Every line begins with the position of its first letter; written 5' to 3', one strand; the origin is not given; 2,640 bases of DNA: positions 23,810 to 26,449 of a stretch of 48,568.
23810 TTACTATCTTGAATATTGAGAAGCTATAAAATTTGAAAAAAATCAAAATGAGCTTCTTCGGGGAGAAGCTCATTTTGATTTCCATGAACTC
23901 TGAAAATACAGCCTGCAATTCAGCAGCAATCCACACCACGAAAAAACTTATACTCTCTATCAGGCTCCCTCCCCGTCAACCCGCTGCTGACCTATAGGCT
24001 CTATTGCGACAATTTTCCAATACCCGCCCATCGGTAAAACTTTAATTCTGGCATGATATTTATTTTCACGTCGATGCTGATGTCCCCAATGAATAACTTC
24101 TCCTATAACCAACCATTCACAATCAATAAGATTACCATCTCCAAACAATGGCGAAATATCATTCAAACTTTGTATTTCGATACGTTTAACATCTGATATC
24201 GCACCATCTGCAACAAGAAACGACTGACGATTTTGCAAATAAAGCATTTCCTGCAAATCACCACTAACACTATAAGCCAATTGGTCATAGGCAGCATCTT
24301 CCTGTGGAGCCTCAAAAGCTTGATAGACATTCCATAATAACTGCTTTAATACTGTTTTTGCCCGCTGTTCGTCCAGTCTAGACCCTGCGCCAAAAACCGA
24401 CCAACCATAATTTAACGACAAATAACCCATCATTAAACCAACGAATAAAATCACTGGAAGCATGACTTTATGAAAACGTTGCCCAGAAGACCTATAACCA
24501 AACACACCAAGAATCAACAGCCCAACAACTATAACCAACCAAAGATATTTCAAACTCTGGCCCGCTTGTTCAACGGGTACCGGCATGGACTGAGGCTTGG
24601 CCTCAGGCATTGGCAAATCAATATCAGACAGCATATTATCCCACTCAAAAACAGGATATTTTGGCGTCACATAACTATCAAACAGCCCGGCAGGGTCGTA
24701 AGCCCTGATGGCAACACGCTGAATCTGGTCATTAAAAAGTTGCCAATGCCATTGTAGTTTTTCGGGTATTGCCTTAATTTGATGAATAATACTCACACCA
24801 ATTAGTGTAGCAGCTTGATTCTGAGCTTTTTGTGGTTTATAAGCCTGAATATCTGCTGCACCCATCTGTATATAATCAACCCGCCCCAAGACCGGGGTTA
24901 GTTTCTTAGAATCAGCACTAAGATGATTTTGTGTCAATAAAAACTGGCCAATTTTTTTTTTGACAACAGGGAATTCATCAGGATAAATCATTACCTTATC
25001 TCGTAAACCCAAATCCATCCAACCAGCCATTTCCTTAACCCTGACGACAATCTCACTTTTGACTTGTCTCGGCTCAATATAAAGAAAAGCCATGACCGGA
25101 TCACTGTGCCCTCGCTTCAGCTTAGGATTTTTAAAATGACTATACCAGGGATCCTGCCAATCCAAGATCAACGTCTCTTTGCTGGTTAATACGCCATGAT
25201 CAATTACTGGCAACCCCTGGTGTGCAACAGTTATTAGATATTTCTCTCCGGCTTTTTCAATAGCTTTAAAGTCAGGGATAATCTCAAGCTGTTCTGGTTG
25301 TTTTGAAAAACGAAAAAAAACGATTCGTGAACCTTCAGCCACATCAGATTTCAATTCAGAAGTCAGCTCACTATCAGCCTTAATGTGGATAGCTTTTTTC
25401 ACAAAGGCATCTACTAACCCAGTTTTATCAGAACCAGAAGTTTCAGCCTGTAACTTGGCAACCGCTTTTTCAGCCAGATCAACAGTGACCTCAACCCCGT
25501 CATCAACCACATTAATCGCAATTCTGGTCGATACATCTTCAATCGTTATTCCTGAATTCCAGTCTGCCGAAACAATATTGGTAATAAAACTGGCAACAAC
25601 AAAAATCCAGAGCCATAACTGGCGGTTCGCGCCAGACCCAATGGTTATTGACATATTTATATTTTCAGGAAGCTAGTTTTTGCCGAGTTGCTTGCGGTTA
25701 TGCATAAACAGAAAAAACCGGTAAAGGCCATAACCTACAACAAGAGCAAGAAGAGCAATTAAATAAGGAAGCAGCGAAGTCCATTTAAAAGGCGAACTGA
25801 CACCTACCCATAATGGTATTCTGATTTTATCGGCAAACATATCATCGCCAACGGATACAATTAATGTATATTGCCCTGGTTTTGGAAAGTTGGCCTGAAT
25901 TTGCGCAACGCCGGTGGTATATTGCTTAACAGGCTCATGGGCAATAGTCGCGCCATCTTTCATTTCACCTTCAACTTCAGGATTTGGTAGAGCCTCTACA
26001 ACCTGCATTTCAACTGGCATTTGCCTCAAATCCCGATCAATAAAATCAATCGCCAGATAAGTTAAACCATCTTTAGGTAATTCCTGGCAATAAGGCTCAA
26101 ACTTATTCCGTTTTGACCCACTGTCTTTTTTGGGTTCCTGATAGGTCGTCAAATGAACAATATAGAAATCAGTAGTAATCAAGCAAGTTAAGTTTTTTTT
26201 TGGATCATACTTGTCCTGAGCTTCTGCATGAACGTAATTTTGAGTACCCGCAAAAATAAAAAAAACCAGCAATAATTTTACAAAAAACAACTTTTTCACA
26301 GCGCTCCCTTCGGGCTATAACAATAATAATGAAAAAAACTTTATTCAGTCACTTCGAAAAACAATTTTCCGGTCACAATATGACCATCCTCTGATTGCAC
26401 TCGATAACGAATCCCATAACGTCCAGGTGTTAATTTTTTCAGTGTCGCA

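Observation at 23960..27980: Uncharacterised four-gene envelope operon built around a His-brace CopC, without copD, next to pmoCAB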

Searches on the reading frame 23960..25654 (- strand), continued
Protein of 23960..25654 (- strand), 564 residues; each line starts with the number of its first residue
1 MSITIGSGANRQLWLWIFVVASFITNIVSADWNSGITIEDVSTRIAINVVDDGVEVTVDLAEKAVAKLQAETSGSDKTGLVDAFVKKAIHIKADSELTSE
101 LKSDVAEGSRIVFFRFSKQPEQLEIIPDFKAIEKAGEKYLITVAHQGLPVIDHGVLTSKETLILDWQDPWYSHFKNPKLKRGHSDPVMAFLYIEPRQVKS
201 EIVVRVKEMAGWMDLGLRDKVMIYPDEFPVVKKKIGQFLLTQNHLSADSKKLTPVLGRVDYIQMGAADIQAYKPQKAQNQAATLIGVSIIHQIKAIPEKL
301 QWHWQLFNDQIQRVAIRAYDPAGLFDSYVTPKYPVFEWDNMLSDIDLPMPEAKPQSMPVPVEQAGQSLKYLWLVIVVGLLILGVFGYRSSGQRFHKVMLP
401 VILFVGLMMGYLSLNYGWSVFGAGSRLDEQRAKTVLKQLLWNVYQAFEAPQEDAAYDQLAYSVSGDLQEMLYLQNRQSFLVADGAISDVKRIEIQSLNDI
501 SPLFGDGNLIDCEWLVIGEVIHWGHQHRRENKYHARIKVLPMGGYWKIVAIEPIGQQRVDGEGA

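Call 61: search_protein_families(library=pfam, proteins=[L044:8159-9466:+, L080:7223-8473:+, L054:11414-12685:+, L043:1697-2248:+, L001:9946-10620:+, L001:10604-12082:+, L001:4246-5400:+], max_evalue=0.01)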
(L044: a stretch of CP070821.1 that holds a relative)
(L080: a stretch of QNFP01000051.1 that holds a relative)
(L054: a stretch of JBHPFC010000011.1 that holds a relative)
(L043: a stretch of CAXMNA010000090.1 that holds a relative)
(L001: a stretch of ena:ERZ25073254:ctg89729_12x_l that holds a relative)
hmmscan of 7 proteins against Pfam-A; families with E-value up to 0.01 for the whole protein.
L044:8159-9466:+ (435 aa): 4 families
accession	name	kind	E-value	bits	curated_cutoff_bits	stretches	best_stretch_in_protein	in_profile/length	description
PF00753.33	Lactamase_B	-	2.4e-10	41.1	22.7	1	94-257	7-153/196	Metallo-beta-lactamase superfamily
PF12706.13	Lactamase_B_2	-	4.9e-05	23.4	27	1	125-323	28-200/200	Beta-lactamase superfamily domain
PF13691.12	Lactamase_B_4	-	0.0041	17.2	27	1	94-139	13-59/63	tRNase Z endonuclease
PF23023.1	Anti-Pycsar_Apyc1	-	0.0041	17.1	50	0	101-254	27-167/250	Anti-Pycsar protein Apyc1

L080:7223-8473:+ (416 aa): 3 families
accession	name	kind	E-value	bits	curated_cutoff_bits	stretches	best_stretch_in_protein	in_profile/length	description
PF00753.33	Lactamase_B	-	9.9e-11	42.4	22.7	1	70-234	6-152/196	Metallo-beta-lactamase superfamily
PF12706.13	Lactamase_B_2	-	2.3e-07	31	27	1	83-255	3-167/200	Beta-lactamase superfamily domain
PF23023.1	Anti-Pycsar_Apyc1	-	0.0067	16.4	50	0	56-122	7-71/250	Anti-Pycsar protein Apyc1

L054:11414-12685:+ (423 aa): 2 families
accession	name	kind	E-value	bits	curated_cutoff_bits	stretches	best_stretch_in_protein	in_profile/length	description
PF03349.22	Toluene_X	-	1.2e-53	182.6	29.7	1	18-421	2-419/421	Outer membrane protein transport protein (OMPP1/FadL/TodX)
PF13505.12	OMP_b-brl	-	0.0046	17.6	28.7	0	121-250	58-167/175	Outer membrane protein beta-barrel domain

L043:1697-2248:+ (183 aa): 1 family
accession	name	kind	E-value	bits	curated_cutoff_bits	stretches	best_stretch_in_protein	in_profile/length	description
PF00440.29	TetR_N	-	1.2e-08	35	24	1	14-59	2-47/47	Bacterial regulatory proteins, tetR family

L001:9946-10620:+ (224 aa): 2 families
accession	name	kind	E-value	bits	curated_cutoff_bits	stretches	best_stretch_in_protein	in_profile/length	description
PF00072.30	Response_reg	-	1.4e-29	102.9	30.2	1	3-112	1-110/111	Response regulator receiver domain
PF00486.34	Trans_reg_C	-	1.2e-26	93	26.2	1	146-220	2-77/77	Transcriptional regulatory protein, C terminal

L001:10604-12082:+ (492 aa): 6 families
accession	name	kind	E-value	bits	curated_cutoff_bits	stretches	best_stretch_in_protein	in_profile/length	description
PF02518.31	HATPase_c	-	2.5e-31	108.8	26.4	1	376-487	2-110/111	Histidine kinase-, DNA gyrase B-, and HSP90-like ATPase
PF00512.31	HisKA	-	1.6e-14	54.1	26.9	1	266-330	2-65/66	His Kinase A (phospho-acceptor) domain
PF00672.30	HAMP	-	1.2e-09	38.8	25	1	208-260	1-52/53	HAMP domain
PF13581.12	HATPase_c_2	-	8e-05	23.1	27.4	1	387-482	39-125/127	Histidine kinase-like ATPase domain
PF14501.12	HATPase_c_5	-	0.00044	20.6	22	1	381-473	7-91/102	GHKL domain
PF18719.7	ArlS_N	-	0.0017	19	27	1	50-166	11-120/140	ArlS sensor domain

L001:4246-5400:+ (384 aa): 0 families

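Call 62: search_protein_families(library=ncbifam, proteins=[L044:8159-9466:+, L080:7223-8473:+, L054:11414-12685:+, L043:1697-2248:+, L001:9946-10620:+, L001:10604-12082:+, L001:4246-5400:+], max_evalue=0.00001)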
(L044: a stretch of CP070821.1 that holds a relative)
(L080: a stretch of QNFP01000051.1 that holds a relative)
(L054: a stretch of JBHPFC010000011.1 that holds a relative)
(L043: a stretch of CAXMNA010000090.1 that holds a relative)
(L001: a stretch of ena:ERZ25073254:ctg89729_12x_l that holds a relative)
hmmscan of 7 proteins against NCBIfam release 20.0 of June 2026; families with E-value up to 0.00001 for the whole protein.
L044:8159-9466:+ (435 aa): 8 families
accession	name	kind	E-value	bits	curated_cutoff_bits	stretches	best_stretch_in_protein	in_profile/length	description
NF041257.1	GntH_guanitoxin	equivalog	3.1e-126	421.2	333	1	63-383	1-325/374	guanitoxin biosynthesis MBL fold metallo-hydrolase GntH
NF000801.0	PRK00055.1-3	equivalog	1.1e-16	60.8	252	1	76-240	3-151/307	ribonuclease Z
TIGR02651.1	RNase_Z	equivalog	1.2e-16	60.7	292.95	1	79-244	4-150/302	ribonuclease Z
NF000806.0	PRK00055.2-4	equivalog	2.8e-13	49.7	363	1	77-272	4-195/280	ribonuclease Z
NF000800.0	PRK00055.1-1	equivalog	7.5e-09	35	398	1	76-169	2-98/305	ribonuclease Z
NF041851.1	cyc_nuc_deg_phdiest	equivalog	2e-07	30.7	400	1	80-348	8-245/253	cyclic nucleotide-degrading phosphodiesterase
TIGR02649.1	true_RNase_BN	exception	8.6e-07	28.2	563.7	1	103-169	31-97/304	ribonuclease BN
NF000805.0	PRK00055.2-3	equivalog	9.8e-07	28.3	416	0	78-144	7-72/307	ribonuclease Z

L080:7223-8473:+ (416 aa): 8 families
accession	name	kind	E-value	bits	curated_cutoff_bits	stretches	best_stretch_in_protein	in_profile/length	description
NF041257.1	GntH_guanitoxin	equivalog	1.1e-130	435.9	333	1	40-400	1-365/374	guanitoxin biosynthesis MBL fold metallo-hydrolase GntH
NF000806.0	PRK00055.2-4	equivalog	3.1e-20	72.6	363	1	52-283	2-223/280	ribonuclease Z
NF000801.0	PRK00055.1-3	equivalog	2.5e-19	69.5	252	1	54-210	6-144/307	ribonuclease Z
TIGR02651.1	RNase_Z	equivalog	3.7e-18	65.6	292.95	1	55-209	5-138/302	ribonuclease Z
NF000800.0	PRK00055.1-1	equivalog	4.6e-13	48.8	398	1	57-151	8-103/305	ribonuclease Z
NF041851.1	cyc_nuc_deg_phdiest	equivalog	8.2e-13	48.3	400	1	53-333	2-252/253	cyclic nucleotide-degrading phosphodiesterase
TIGR02649.1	true_RNase_BN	exception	3.4e-09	36.2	563.7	1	59-148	9-99/304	ribonuclease BN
NF002558.0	PRK02126.1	subfamily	2.4e-08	33.4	315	1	79-152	26-93/345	ribonuclease Z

L054:11414-12685:+ (423 aa): 2 families
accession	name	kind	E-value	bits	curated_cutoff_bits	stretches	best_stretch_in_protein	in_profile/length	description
NF007988.0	PRK10716.1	equivalog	1.1e-23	83.6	585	1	6-399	5-414/435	long-chain fatty acid transporter FadL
NF050080.1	pilus_FilD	exception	3.3e-07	28.9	970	0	135-179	172-217/549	putative pilus system OmpP1/FadL family transporter FilD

L043:1697-2248:+ (183 aa): 5 families
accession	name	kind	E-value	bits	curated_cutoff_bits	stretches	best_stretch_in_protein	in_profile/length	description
NF010319.1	PRK13756.1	equivalog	2.9e-10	40.4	265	1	7-61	1-55/199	tetracycline resistance transcriptional repressor TetR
NF051852.1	efflux_TF_MtrR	exception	6.8e-10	39.1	280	1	9-96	11-94/205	multidrug efflux system transcriptional repressor MtrR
NF007949.0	PRK10668.1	equivalog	8.8e-08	31.9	271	1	9-82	12-85/216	multidrug efflux transporter transcriptional repressor AcrR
NF007015.0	PRK09480.1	equivalog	1.2e-06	28.3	120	1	31-78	33-80/197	nucleoid occlusion factor SlmA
NF041196.1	ScbR_bind_reg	equivalog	4.4e-06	27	150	0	14-77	12-75/191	ScbR family autoregulator-binding transcription factor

L001:9946-10620:+ (224 aa): 93 families (the best 25 are shown)
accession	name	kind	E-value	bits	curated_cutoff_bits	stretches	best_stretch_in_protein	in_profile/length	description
TIGR01387.1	cztR_silR_copR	subfamily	5.1e-95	317.2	279.2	1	3-220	1-218/218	heavy metal response regulator transcription factor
NF007346.1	PRK09836.1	equivalog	7.5e-84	281.1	420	1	1-223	1-224/227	copper/silver response regulator transcription factor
NF008567.0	PRK11517.1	equivalog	2.3e-81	272.4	353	1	1-221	1-219/223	response regulator transcription factor HprR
NF040689.1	MtrAB_MtrA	equivalog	1.3e-59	201.2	300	1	3-219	1-217/219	MtrAB system response regulator MtrA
NF045944.1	ResRegRpaBCyano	equivalog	1.9e-57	194.2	330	1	4-221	1-228/229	response regulator transcription factor RpaB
NF041734.1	resp_reg_RppA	equivalog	1.4e-56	191.5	250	1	1-221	1-228/229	two-component system response regulator RppA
TIGR02154.1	PhoB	equivalog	2.3e-56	190.6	296.2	1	2-220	4-225/226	phosphate regulon transcriptional regulator PhoB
NF053854.1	RespRegPhoBBctds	equivalog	1.7e-52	178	270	1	3-221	1-225/225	two-component system response regulator PhoB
NF041733.1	resp_reg_CseB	equivalog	4.6e-51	173.4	350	1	2-220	2-226/228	two-component system response regulator CseB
NF040534.1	resp_reg_YycF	equivalog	5.4e-51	173.1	340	1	2-222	2-229/231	response regulator YycF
NF007928.2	PRK10643.1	equivalog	1e-50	172.4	330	1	1-219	1-215/216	two-component system response regulator PmrA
NF045914.1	RespRegNblR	equivalog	3.8e-49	167.3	300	1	2-220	8-225/228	response regulator transcription factor NblR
NF012023.0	PRK15479.1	equivalog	2.4e-48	164.6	337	1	1-223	1-220/224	transcriptional regulator TctD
NF007663.1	PRK10336.1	equivalog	3.2e-47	161.1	345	1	1-221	1-217/219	quorum sensing response regulator transcription factor QseB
NF033117.2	vanR_ACDEGLN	exception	3.4e-47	160.9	350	1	3-221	1-226/226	VanR-ABDEGLN family response regulator transcription factor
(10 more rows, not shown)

L001:10604-12082:+ (492 aa): 84 families (the best 25 are shown)
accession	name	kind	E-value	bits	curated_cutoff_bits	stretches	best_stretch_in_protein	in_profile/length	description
TIGR01386.1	cztS_silS_copS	subfamily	1.6e-123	413.1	292.55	1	12-485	3-457/457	heavy metal sensor histidine kinase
NF007345.0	PRK09835.1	subfamily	4.5e-81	272.8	423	1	210-486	206-480/482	Cu(+)/Ag(+) sensor histidine kinase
NF045903.1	CuHisKinLciSLeg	equivalog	2e-71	241.3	700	1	195-483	68-355/357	copper-responsive two-component system sensor histidine kinase LciS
NF046044.1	PnpS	equivalog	1.4e-54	185.6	400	1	267-485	171-390/390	two-component system histidine kinase PnpS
NF041735.1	hist_kin_RppB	equivalog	1.9e-52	178.5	400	1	261-485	211-438/438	two-component system sensor histidine kinase RppB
TIGR02966.1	phoR_proteo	equivalog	1.1e-51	175.9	334.2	1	267-484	115-333/333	phosphate regulon sensor histidine kinase PhoR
NF040691.1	MtrAB_MtrB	equivalog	5.9e-50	170.7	450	1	11-488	3-494/507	MtrAB system histidine kinase MtrB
NF033092.0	HK_WalK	equivalog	1.9e-48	165.5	725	1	268-485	374-593/594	cell wall metabolism sensor histidine kinase WalK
NF008312.0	PRK11100.1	equivalog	4.1e-46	157.8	356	1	194-487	190-475/477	two-component system sensor histidine kinase CreC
NF007898.0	PRK10604.1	equivalog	2.1e-44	152.4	478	1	194-488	141-425/433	two-component system sensor histidine kinase RstB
NF047874.1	MASE3_PAS_HK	subfamily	2.9e-44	151.9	560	1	268-488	400-627/655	MASE3 domain-containing sensor histidine kinase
NF012226.0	AdeS_HK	equivalog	8.3e-44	150.2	500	1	191-475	62-343/353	two-component sensor histidine kinase AdeS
NF007837.0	PRK10549.1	equivalog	7.9e-42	143.5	603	1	197-488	172-460/466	envelope stress sensor histidine kinase BaeS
NF052314.1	T9SS_HK_PorY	subfamily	2.8e-41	142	350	1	162-471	107-406/418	PorY family sensor histidine kinase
NF045900.1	HisKinCpxALeg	equivalog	2.9e-41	141.7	800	1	195-485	158-450/451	two-component system sensor histidine kinase CpxA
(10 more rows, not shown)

L001:4246-5400:+ (384 aa): 0 families

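Call 72: search_protein_representatives(alignment_id=A2)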
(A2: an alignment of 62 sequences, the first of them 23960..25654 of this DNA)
Query: 62 sequences, 578 profile positions. Proteins with E-value up to 0.001 (for the whole library): 2612; up to 1e-10: 1949; up to 1e-30: 909. The best 150 are listed.
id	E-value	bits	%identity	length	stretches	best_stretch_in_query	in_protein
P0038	1.4e-259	879.2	-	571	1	1-574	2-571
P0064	1.6e-208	710.6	-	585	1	9-576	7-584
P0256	7.7e-188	642.4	-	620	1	19-575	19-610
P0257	1.3e-169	582.2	-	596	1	17-576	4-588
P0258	1.9e-169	581.6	-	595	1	18-576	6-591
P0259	2.9e-162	557.9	-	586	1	19-573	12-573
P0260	4.4e-161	554.0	-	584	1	17-575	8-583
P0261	7.0e-160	550.1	-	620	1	7-575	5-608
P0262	9.2e-157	539.8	-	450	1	144-576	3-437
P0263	6.6e-154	530.3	-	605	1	21-575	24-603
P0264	2.3e-153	528.5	-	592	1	13-573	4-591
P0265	3.1e-153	528.1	-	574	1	20-574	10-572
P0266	3.7e-153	527.9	-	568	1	16-573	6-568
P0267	2.2e-152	525.3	-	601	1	17-573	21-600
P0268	1.3e-151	522.8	-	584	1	17-573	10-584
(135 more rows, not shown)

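Call 81: search_protein_families(library=ncbifam, proteins=[L001:13877-15967:+, L011:7329-9440:+], max_evalue=1e-20)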
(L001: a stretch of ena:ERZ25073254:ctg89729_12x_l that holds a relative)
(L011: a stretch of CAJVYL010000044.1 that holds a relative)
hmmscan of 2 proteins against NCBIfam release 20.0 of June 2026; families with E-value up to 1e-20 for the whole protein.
L001:13877-15967:+ (696 aa): 1 family
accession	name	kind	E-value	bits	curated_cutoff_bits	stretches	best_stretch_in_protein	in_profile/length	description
TIGR01783.1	TonB-siderophor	subfamily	8.9e-27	94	223.5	0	381-696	342-649/649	TonB-dependent siderophore receptor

L011:7329-9440:+ (703 aa): 1 family
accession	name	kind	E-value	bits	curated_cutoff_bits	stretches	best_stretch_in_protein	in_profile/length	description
TIGR01783.1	TonB-siderophor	subfamily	3e-28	98.9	223.5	0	388-703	350-649/649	TonB-dependent siderophore receptor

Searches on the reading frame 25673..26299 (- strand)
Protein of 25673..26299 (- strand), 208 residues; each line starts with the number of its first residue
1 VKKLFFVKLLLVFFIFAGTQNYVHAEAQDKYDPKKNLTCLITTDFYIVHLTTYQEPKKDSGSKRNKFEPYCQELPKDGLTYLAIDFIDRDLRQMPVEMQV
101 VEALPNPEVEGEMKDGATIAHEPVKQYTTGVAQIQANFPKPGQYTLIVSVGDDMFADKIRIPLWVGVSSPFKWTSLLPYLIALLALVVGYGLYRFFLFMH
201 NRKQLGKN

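Call 5: search_protein_families(library=pfam, proteins=[window:25673-26299:-], max_evalue=0.1)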
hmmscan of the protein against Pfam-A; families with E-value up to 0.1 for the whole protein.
window:25673-26299:- (208 aa): 1 family
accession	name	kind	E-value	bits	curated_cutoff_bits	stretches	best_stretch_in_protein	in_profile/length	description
PF22091.2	DUF6941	-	0.017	15.9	27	1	82-155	55-117/125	Family of unknown function (DUF6941)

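Call 6: search_protein_families(library=ncbifam, proteins=[window:25673-26299:-], max_evalue=0.1)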
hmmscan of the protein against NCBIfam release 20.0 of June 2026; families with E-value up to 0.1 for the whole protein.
window:25673-26299:- (208 aa): 0 families

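Call 9: search_solved_structures(query=window:25673-26299:-, max_evalue=1)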
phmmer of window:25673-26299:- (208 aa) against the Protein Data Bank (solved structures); distinct sequences matched with E-value up to 1: 1.
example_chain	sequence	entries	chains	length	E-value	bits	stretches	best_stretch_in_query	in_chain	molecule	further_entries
6cpd_A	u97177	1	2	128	2.2e-10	43.9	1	38-150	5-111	PmoD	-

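Call 11: search_solved_structures(query=window:25673-26299:-, max_evalue=10, show_alignments=2)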
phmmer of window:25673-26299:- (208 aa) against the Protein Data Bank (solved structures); distinct sequences matched with E-value up to 10: 1.
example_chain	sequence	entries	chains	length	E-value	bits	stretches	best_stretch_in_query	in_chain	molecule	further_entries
6cpd_A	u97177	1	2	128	2.2e-10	43.9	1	38-150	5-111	PmoD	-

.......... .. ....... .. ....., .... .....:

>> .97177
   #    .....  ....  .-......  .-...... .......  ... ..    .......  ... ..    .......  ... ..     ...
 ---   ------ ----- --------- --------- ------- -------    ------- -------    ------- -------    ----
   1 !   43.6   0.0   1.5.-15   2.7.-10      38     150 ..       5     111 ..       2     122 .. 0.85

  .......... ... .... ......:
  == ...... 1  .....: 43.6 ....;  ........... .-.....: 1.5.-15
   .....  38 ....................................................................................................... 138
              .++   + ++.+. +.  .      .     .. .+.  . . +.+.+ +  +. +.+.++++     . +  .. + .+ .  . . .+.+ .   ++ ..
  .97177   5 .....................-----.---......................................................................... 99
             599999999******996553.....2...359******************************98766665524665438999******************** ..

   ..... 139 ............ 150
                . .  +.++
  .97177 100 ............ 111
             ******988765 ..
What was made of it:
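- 25673..26299 (-): PmoD/AmoD-family cupredoxin-like protein, Cx9HxnC class, with signal peptide and C-terminal TM anchor. phmmer against PDB 6CPD (PmoD) gives E=2.2e-10 (calls 9, 11).
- On PmoD/AmoD: 6CPD E=2.2e-10 (calls 9, 11).
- Checked: It is a PmoD homologue (PDB 6CPD, E=2.2e-10; calls 9, 11).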

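Call 26: find_homologous_proteins(query=window:25673-26299:-)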
Query window:25673-26299:- (208 aa): 55 proteins with E <= 0.001 among 294 candidates.
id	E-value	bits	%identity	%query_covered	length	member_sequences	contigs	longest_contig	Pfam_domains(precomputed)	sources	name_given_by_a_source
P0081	2.8e-137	473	100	100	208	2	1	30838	-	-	-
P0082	1.8e-117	408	88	92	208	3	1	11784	-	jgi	-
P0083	5.4e-117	407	85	100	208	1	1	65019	-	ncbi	-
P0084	4.7e-114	397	85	100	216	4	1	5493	-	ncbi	-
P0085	9.6e-113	393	84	100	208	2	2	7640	-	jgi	-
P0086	1.3e-111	389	84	95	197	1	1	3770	-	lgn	-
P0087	1.2e-80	288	65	93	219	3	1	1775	-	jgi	-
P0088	1.6e-80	288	65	98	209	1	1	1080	-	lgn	-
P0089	6.0e-80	286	65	98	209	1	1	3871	-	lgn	-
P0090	5.2e-79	283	65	88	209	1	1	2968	-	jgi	jgi:hypothetical protein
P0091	8.7e-79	282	64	91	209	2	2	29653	-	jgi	jgi:hypothetical protein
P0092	5.2e-78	280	64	90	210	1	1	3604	-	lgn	-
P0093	3.0e-77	277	62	98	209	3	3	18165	-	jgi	jgi:hypothetical protein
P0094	8.8e-77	276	64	98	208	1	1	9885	-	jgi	jgi:hypothetical protein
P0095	8.4e-76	272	68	86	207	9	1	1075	-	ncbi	-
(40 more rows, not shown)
